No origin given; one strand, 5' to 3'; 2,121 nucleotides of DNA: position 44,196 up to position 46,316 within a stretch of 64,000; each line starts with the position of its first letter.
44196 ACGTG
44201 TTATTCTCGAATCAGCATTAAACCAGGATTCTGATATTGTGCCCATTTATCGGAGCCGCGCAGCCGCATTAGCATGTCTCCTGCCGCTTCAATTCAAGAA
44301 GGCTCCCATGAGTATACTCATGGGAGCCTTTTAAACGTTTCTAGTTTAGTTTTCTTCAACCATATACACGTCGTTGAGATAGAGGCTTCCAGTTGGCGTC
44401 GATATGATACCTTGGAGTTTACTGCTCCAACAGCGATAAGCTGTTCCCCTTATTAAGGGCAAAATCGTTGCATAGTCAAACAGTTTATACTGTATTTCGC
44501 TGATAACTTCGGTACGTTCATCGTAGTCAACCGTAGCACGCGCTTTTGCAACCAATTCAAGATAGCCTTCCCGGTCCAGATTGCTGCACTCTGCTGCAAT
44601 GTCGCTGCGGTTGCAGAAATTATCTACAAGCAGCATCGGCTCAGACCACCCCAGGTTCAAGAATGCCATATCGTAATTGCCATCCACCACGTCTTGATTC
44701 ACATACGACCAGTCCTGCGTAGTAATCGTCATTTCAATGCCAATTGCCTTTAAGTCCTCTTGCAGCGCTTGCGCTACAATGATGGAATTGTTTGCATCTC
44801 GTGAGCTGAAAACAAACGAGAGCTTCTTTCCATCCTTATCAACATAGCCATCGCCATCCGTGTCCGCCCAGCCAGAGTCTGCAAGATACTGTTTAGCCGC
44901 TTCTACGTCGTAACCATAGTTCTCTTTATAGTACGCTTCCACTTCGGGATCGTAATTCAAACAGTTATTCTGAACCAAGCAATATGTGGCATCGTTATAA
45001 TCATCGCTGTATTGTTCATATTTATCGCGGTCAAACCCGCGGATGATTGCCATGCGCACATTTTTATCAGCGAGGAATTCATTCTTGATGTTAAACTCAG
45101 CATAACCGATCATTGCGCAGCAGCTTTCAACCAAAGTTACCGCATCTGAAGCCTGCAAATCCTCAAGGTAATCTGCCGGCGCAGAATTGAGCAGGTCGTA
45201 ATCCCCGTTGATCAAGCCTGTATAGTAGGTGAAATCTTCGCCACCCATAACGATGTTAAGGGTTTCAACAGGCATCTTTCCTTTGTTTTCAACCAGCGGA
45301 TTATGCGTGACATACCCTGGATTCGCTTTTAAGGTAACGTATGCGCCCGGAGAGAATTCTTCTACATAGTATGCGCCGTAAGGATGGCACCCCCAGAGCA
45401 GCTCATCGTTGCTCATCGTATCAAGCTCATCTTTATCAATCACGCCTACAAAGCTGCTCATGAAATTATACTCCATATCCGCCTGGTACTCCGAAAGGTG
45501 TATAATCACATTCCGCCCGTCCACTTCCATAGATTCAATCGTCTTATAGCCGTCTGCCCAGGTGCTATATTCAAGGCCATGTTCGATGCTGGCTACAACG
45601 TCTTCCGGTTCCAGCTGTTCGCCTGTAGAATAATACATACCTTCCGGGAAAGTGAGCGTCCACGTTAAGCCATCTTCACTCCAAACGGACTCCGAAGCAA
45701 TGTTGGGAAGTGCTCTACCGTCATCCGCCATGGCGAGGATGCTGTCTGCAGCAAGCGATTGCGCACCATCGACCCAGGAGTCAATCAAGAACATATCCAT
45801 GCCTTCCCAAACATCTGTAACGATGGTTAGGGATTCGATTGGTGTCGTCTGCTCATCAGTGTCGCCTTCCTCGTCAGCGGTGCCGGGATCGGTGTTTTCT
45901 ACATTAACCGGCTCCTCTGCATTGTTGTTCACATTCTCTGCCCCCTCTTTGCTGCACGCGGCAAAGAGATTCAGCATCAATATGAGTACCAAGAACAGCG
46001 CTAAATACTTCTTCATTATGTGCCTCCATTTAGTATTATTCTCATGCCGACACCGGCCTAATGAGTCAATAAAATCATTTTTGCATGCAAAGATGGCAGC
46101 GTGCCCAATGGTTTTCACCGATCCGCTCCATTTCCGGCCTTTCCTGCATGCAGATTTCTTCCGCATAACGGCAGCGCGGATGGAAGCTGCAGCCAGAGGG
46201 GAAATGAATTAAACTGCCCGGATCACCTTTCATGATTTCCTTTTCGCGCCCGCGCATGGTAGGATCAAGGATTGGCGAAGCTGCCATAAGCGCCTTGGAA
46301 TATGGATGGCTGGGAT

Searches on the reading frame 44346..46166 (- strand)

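Call 32: search_protein_families(library=ncbifam, max_evalue=0.00001, proteins=[window:44346-46166:-])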
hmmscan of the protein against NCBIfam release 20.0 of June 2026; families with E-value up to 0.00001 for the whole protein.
window:44346-46166:- (606 aa): 7 families
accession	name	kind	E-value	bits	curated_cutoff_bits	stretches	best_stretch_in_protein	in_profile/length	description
TIGR04028.1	SBP_KPN_01854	hypoth_equivalog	3.3e-24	85.3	468.5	1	156-574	48-480/509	TIGR04028 family ABC transporter substrate-binding protein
NF045468.1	Opp5A_nikA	equivalog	9.9e-24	83.7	600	1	143-485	48-369/488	nickel ABC transporter substrate-binding protein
TIGR02294.1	nickel_nikA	equivalog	4.4e-23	81.6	393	1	135-575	31-474/501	nickel ABC transporter substrate-binding protein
NF047575.1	opine_bind_CntA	exception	5.2e-20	71.5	800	1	134-587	60-518/535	staphylopine-dependent metal ABC transporter substrate-binding lipoprotein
NF045467.1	Opp4A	equivalog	1.3e-17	63.2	650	1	263-591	210-545/556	oligopeptide ABC transporter substrate-binding protein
NF043070.1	DppA_dipep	equivalog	6.2e-12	44.8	1005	1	329-601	269-533/535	dipeptide ABC transporter periplasmic-binding protein DppA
NF011689.0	PRK15109.1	equivalog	3.9e-10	39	560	1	214-602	162-538/547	ABC transporter substrate-binding protein SapA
